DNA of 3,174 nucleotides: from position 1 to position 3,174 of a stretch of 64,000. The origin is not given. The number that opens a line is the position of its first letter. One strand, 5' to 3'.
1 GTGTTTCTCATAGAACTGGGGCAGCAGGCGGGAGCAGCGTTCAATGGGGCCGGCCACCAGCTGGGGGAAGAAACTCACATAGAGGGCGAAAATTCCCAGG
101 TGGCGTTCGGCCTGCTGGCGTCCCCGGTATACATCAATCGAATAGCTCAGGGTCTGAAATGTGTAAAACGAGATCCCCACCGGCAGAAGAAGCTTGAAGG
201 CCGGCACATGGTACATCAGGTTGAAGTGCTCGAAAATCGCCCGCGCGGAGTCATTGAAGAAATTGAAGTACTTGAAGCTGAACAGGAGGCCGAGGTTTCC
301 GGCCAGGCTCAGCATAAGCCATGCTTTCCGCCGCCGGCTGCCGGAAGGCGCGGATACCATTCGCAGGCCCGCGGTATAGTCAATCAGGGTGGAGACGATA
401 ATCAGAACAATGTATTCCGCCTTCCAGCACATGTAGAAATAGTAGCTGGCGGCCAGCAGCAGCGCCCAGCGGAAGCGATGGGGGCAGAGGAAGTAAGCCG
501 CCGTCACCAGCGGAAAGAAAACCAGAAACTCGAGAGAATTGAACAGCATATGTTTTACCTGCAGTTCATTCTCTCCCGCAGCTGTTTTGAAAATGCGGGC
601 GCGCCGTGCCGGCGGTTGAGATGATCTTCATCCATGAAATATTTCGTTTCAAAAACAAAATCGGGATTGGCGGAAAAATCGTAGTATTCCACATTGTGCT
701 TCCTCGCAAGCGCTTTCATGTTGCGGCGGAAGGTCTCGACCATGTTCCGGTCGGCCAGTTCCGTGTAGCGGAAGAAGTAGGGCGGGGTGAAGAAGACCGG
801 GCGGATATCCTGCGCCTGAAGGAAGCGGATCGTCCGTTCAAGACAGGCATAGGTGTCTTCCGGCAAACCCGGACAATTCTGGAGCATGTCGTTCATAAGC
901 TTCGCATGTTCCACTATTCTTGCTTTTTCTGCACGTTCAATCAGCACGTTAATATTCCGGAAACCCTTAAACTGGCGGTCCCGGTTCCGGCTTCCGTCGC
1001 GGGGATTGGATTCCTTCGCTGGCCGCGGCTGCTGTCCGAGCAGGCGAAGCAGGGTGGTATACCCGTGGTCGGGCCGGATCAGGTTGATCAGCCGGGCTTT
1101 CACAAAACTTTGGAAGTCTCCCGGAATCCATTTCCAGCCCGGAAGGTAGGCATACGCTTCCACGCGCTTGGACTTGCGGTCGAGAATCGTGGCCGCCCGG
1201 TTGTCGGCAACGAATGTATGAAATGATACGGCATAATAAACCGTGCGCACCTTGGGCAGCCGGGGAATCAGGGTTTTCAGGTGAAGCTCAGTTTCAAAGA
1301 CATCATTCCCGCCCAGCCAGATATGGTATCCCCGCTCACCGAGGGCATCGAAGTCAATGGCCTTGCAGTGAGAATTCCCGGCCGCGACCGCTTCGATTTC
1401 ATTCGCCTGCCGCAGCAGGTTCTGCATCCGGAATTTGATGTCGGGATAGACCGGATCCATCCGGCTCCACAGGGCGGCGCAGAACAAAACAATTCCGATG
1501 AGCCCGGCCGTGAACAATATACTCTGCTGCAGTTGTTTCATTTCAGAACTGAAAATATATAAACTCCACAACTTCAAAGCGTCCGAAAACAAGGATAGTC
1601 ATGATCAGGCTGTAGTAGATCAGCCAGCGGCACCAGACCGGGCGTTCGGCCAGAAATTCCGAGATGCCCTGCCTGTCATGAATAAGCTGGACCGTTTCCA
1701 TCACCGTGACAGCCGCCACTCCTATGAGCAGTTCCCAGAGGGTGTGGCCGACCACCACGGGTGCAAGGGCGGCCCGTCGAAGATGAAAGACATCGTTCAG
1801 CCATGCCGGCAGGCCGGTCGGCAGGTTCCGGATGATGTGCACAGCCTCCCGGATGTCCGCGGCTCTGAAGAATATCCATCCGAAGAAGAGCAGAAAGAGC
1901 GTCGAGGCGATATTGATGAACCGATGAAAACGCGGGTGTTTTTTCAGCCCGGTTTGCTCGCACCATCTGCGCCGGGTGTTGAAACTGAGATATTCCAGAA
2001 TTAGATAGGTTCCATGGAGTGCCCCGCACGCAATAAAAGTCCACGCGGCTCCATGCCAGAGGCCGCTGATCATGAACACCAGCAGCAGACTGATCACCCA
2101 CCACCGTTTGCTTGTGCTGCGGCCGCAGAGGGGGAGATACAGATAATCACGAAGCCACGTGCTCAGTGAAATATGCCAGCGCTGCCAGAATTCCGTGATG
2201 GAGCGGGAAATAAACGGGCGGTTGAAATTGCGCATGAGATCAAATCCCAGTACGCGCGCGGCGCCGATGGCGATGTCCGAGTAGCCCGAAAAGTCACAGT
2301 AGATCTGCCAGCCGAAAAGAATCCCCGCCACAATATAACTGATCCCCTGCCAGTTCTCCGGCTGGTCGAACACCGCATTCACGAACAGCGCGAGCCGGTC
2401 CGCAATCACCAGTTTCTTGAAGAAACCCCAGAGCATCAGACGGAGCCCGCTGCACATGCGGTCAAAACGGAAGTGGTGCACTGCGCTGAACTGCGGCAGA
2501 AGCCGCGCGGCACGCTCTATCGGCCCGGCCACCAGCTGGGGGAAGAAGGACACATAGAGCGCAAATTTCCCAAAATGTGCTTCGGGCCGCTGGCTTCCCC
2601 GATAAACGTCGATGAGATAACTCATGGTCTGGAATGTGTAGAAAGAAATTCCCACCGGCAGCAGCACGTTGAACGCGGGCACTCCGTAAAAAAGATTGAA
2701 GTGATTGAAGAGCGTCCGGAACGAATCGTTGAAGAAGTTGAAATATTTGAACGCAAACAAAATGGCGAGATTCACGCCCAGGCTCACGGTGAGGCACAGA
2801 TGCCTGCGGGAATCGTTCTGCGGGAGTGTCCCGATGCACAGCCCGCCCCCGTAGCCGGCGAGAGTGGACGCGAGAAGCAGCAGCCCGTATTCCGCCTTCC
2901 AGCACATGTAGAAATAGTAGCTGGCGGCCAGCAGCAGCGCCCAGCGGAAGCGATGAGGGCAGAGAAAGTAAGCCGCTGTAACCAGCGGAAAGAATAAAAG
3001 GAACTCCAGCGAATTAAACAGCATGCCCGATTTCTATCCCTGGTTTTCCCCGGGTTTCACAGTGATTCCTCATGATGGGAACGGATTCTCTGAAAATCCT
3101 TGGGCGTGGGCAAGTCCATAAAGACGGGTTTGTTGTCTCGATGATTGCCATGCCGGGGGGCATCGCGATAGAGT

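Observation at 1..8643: dlt-like acyl-transfer cluster: FAAL-ACP-TE + PPTase + two MBOATs + SGNH/DltD-like + GT4 + sulfotransferase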

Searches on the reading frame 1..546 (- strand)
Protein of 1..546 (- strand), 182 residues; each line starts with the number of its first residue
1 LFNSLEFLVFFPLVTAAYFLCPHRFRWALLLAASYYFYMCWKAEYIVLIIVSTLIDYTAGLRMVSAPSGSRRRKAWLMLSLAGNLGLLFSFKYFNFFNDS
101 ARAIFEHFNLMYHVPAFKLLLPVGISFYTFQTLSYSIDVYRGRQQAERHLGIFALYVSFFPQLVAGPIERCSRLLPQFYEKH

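Call 7: search_protein_families(library=pfam, proteins=[window:1-546:-], max_evalue=0.01)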
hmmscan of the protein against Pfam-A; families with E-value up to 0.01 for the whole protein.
window:1-546:- (182 aa): 0 families

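Call 8: search_protein_families(library=ncbifam, proteins=[window:1-546:-], max_evalue=0.01)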
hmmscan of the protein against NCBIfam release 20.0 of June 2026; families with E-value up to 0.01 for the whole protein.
window:1-546:- (182 aa): 1 family
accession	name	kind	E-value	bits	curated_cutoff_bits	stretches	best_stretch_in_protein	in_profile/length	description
TIGR04091.1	LTA_dltB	equivalog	1.9e-05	24.1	375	1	78-174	83-161/380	D-alanyl-lipoteichoic acid biosynthesis protein DltB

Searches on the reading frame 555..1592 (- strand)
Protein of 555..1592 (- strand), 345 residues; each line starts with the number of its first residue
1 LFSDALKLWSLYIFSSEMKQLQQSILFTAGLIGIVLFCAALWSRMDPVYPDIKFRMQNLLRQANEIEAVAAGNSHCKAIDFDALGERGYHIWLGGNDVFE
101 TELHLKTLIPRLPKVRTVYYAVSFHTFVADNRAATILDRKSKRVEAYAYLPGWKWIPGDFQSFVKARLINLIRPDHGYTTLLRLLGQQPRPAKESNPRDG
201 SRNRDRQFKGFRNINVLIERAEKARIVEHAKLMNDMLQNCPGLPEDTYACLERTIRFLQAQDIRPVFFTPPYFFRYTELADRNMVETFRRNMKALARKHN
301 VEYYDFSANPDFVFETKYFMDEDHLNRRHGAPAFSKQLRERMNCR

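Call 7: search_protein_families(library=pfam, proteins=[window:555-1592:-], max_evalue=0.01)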
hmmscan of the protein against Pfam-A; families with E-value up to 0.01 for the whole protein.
window:555-1592:- (345 aa): 2 families
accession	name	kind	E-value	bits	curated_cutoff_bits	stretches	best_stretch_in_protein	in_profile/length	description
PF13472.12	Lipase_GDSL_2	-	7.5e-05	23.7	32.9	1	234-326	73-172/178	GDSL-like Lipase/Acylhydrolase family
PF04914.18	DltD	-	0.0011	18.9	22.7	1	248-325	255-331/348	DltD protein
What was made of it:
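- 555..1592 (-): X1, a membrane-anchored DltD-fold SGNH-like protein. The likely true start is ATG at 1541 (328 aa). It has an N-terminal TM helix at aa 21-45 and a putative triad of Ser74/Asp321/His324 (345-aa numbering). Weak Pfam GDSL_2/DltD hits (call 7).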

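Call 8: search_protein_families(library=ncbifam, proteins=[window:555-1592:-], max_evalue=0.01)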
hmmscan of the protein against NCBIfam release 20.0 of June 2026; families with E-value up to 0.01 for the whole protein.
window:555-1592:- (345 aa): 0 families

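Call 25: find_homologous_proteins(query=window:555-1592:-, max_evalue=0.001)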
Query window:555-1592:- (345 aa): 8 proteins with E <= 0.001 among 1537 candidates.
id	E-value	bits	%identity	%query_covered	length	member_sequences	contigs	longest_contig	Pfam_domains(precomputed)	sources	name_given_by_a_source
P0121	5.2e-221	751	99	95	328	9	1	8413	-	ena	-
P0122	1.7e-172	591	79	95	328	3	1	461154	-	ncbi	ncbi:MAG: hypothetical protein AB7T27_00295 [Kiritimatiellia bacterium]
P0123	2.2e-87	311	44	94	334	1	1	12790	-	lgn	-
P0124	2.6e-54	202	37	84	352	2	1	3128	-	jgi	-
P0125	1.2e-48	184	32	99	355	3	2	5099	-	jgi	-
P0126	9.9e-42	161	32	94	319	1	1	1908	-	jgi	jgi:hypothetical protein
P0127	8.4e-41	158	34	89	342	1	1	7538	-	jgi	-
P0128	5.4e-28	116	30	85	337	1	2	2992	-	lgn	-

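Call 33: find_encoding_contigs(protein=P0127, flank=10000, max_places=2)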
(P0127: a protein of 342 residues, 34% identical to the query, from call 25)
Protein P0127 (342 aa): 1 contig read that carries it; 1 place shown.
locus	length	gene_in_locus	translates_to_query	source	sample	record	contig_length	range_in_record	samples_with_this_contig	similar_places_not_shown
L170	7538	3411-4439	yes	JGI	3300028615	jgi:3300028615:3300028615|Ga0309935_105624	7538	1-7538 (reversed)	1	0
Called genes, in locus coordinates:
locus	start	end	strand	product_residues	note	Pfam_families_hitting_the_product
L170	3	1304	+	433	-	?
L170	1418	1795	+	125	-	PF02590:SPOUT_MTase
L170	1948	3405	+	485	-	PF03062:MBOAT, PF13813:MBOAT_2 (weak)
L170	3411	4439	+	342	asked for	-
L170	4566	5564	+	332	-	PF13620:CarboxypepD_reg, PF13715:CarbopepD_reg_2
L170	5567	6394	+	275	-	PF01590:GAF, PF13185:GAF_2, PF13492:GAF_3, PF00158:Sigma54_activat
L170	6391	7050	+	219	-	PF00158:Sigma54_activat, PF14532:Sigma54_activ_2, PF25601:AAA_lid_14, PF02954:HTH_8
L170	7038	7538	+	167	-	?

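Call 34: find_encoding_contigs(protein=P0125, flank=10000, max_places=2)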
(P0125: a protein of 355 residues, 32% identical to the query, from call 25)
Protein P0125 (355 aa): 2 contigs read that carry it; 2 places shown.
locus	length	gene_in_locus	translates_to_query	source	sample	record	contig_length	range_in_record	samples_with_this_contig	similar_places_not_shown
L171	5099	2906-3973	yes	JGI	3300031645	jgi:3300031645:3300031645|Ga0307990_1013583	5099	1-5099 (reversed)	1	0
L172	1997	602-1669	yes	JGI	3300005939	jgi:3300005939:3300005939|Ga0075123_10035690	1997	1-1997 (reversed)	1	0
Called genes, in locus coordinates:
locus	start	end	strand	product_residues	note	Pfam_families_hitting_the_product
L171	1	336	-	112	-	?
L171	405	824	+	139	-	-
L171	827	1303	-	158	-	-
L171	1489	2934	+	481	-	PF03062:MBOAT, PF13813:MBOAT_2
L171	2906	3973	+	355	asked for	-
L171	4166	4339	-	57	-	-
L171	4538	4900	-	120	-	-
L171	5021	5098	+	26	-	?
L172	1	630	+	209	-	?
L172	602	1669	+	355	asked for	-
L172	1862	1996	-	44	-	?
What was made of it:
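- MBOAT-X pairs stand alone in L170 and L171 (calls 33, 34). MBOAT-X occurs alone in L170 and L171 (calls 33, 34).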

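Call 40: search_solved_structures(query=window:555-1592:-, max_evalue=10)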
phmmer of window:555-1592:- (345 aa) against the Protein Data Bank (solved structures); distinct sequences matched with E-value up to 10: 3.
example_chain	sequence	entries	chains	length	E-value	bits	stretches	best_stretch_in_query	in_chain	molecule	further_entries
1ar1_A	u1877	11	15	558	0.059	15.4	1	10-75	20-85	CYTOCHROME C OXIDASE | Cytochrome c oxidase subunit 1-beta | Cytochrome c oxidase subunit 1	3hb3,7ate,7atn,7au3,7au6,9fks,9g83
3ehb_A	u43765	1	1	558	0.06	15.4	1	10-75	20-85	Cytochrome c oxidase subunit 1-beta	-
1qle_A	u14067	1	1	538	0.084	14.9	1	12-75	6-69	CYTOCHROME C OXIDASE POLYPEPTIDE I-BETA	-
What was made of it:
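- Tried and rejected: A sequence search of X1 against the PDB found nothing (call 40).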

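Call 53: predict_structure(alignment_id=A3)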
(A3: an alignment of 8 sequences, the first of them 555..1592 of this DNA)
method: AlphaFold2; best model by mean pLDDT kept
length: 345 residues; sequences in the alignment: 8
mean_pLDDT: 79.9   pTM: 0.77
mean pLDDT of the five models: 79.9, 79.5, 77.8, 76.1, 74.7
residues with pLDDT >= 90: 127; 70-90: 133; 50-70: 53; < 50: 32
segments of 3 or more residues with pLDDT < 50: 43-47, 173-176, 186-197, 200-207
pLDDT, mean of each block of 10 residues (from residue 1): 64 65 85 76 53 77 91 91 91 81 91 96 91 68 75 76 74 49 48 44 48 84 73 86 94 98 97 90 92 98 95 91 88 96 87
secondary structure, 60 per line:
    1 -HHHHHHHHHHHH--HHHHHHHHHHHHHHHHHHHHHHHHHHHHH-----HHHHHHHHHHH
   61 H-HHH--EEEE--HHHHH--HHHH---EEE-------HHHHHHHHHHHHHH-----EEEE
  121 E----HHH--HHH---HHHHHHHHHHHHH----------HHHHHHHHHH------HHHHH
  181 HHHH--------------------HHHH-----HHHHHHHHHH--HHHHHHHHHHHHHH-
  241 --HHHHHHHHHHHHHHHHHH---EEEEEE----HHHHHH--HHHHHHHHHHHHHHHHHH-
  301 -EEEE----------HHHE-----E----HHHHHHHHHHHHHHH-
elements in order: H2-13 H16-44 H50-61 E68-71 H74-78 H81-84 E88-90 H98-111 E117-121 H137-149 H160-169 H176-184 H205-208 H214-223 H226-239 H243-260 E264-269 H274-279 H282-299 E302-305 H330-344
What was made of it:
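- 555..1592 (-): AF2 pLDDT 79.9 (call 53).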

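Call 56: fold_search(model_id=the predicted structure, library=pdb)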
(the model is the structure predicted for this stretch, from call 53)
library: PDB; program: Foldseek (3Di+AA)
matches with E <= 10: 1386; with E <= 0.001: 12
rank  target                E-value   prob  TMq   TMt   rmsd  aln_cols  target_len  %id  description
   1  6o93                  6.0e-06  1.00  0.42  0.38  11.1       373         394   14  D-alanyl transferase DltD from Enterococcus faecalis (released 2019-03-27)
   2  3bma_B                1.8e-05  1.00  0.38  0.34  13.3       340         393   15  Crystal structure of D-alanyl-lipoteichoic acid synthetase from Streptococcus pneumoniae R6 (released 2007-12-25)
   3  3bma_F                2.1e-05  1.00  0.38  0.35  12.0       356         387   15  Crystal structure of D-alanyl-lipoteichoic acid synthetase from Streptococcus pneumoniae R6 (released 2007-12-25)
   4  3bma_C                5.7e-05  1.00  0.39  0.35  12.7       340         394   15  Crystal structure of D-alanyl-lipoteichoic acid synthetase from Streptococcus pneumoniae R6 (released 2007-12-25)
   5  7dxm_B                1.2e-04  1.00  0.41  0.37  11.5       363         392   12  Crystal structure of DltD (released 2021-07-21)
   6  3bma_E                1.4e-04  1.00  0.44  0.40  10.5       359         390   15  Crystal structure of D-alanyl-lipoteichoic acid synthetase from Streptococcus pneumoniae R6 (released 2007-12-25)
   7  3bma_A                1.4e-04  1.00  0.39  0.35  12.5       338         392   15  Crystal structure of D-alanyl-lipoteichoic acid synthetase from Streptococcus pneumoniae R6 (released 2007-12-25)
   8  7dxm_C                1.4e-04  1.00  0.35  0.32  13.3       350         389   12  Crystal structure of DltD (released 2021-07-21)
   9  6pfx_A                1.6e-04  1.00  0.42  0.38  12.6       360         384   12  D-alanyl transferase DltD from Enterococcus faecium (released 2019-07-03)
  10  6pfx_B                2.7e-04  1.00  0.42  0.38  12.7       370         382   12  D-alanyl transferase DltD from Enterococcus faecium (released 2019-07-03)
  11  7dxm_A                5.1e-04  1.00  0.41  0.36  13.0       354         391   14  Crystal structure of DltD (released 2021-07-21)
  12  3bma_D                5.4e-04  1.00  0.41  0.37  11.4       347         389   15  Crystal structure of D-alanyl-lipoteichoic acid synthetase from Streptococcus pneumoniae R6 (released 2007-12-25)
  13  4ppy_A                1.0e-03  1.00  0.38  0.58   7.6       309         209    9  Crystal structure of a putative acylhydrolase (BF3764) from Bacteroides fragilis NCTC 9343 at 2.00 A resolution (released 2014-04-02)
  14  8a2n_B                1.1e-03  1.00  0.35  0.40  12.7       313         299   12  Structure of crocagin biosynthetic protein CgnD (released 2023-02-22)
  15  4ppy_B                1.3e-03  1.00  0.36  0.55   8.7       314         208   10  Crystal structure of a putative acylhydrolase (BF3764) from Bacteroides fragilis NCTC 9343 at 2.00 A resolution (released 2014-04-02)
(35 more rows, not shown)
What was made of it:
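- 555..1592 (-): Foldseek top 12 hits are DltD (call 56).
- On Dlt D-alanylation system: The top 12 Foldseek hits are DltD, E 6e-6 to 5e-4 (call 56).
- Checked: The AlphaFold model's 12 best PDB matches are all DltD (calls 53, 56).
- The X1 model's top 12 PDB matches are DltD (call 56). X1 is structurally closest to DltD (call 56).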

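Call 70: search_protein_representatives(alignment_id=A3)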
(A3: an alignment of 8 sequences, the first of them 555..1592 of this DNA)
Query: 8 sequences, 333 profile positions. Proteins with E-value up to 0.001 (for the whole library): 7277; up to 1e-10: 1768; up to 1e-30: 279. The best 150 are listed.
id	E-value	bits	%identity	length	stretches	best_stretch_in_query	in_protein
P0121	6.9e-149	511.9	-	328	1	2-327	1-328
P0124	1.9e-140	484.2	-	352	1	2-332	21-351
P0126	2.2e-125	434.6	-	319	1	2-326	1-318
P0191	2.1e-122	424.8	-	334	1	2-327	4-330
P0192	1.4e-98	346.5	-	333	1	3-325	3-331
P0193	8.0e-98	344.1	-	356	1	4-328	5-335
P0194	2.1e-97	342.7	-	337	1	2-331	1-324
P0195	2.3e-94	332.7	-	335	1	4-327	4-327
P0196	1.5e-92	326.7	-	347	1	3-327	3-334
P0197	2.3e-90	319.5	-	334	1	5-324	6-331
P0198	4.0e-88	312.2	-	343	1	3-327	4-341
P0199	4.3e-86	305.5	-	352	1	2-330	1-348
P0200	1.8e-84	300.1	-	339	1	3-327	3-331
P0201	2.2e-84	299.9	-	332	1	2-327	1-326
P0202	1.6e-83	297.0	-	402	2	118-327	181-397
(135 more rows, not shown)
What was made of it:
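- The X family has 279 clusters at E<=1e-30 (call 70).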

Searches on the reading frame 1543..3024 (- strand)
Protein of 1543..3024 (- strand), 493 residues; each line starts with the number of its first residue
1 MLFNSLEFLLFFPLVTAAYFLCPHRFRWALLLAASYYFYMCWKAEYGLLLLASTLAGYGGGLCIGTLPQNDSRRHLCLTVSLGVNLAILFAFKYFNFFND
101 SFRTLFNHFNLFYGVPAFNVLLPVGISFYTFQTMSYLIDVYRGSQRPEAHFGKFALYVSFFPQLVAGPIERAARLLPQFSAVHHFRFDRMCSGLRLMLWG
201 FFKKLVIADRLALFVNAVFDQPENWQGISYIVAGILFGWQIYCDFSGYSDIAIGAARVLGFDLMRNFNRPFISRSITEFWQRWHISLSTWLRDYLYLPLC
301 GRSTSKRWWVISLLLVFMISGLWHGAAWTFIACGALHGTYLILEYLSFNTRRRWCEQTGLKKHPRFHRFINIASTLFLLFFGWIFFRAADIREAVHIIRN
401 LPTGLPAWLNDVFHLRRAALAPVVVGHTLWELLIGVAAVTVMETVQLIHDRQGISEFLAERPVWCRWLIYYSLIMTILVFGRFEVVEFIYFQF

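Call 7: search_protein_families(library=pfam, proteins=[window:1543-3024:-], max_evalue=0.01)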
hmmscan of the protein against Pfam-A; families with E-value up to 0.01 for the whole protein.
window:1543-3024:- (493 aa): 2 families
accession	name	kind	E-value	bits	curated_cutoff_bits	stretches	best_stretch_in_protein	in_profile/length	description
PF03062.24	MBOAT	-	4.1e-32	112.2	27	1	150-386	80-332/337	MBOAT, membrane-bound O-acyltransferase family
PF13813.11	MBOAT_2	-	5.7e-05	23.8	25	1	267-329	5-69/85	Membrane bound O-acyl transferase family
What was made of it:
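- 1543..3024 (-): MBOAT1 (493 aa), a PatA/AlgI-type membrane-bound O-acyltransferase. It has the WH motif with His284 and the C-terminal acyl-shuttle hexapeptide F488-I-Y490-F-Q-F493. PF03062 E 4e-32 (call 7).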

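Call 8: search_protein_families(library=ncbifam, proteins=[window:1543-3024:-], max_evalue=0.01)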
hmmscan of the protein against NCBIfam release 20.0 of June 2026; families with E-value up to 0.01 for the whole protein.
window:1543-3024:- (493 aa): 1 family
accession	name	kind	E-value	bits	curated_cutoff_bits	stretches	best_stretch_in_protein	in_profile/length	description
TIGR04091.1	LTA_dltB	equivalog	2.2e-46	158.8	375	1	119-386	106-376/380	D-alanyl-lipoteichoic acid biosynthesis protein DltB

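Call 41: search_solved_structures(query=window:1543-3024:-, max_evalue=0.001)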
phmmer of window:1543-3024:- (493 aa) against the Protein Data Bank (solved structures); distinct sequences matched with E-value up to 0.001: 2.
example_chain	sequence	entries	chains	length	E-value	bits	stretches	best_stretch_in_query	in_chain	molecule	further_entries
6bug_C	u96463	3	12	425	6.1e-31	110.9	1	121-364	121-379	D-alanyl transfer protein DltB | Integral membrane protein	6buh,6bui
8jem_A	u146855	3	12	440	8.5e-31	110.4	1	121-364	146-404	Teichoic acid D-alanyltransferase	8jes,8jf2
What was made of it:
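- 1543..3024 (-): DltB structures 6bug/8jem E 6e-31 (call 41).
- MBOAT1 is closest in the PDB to DltB (call 41).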
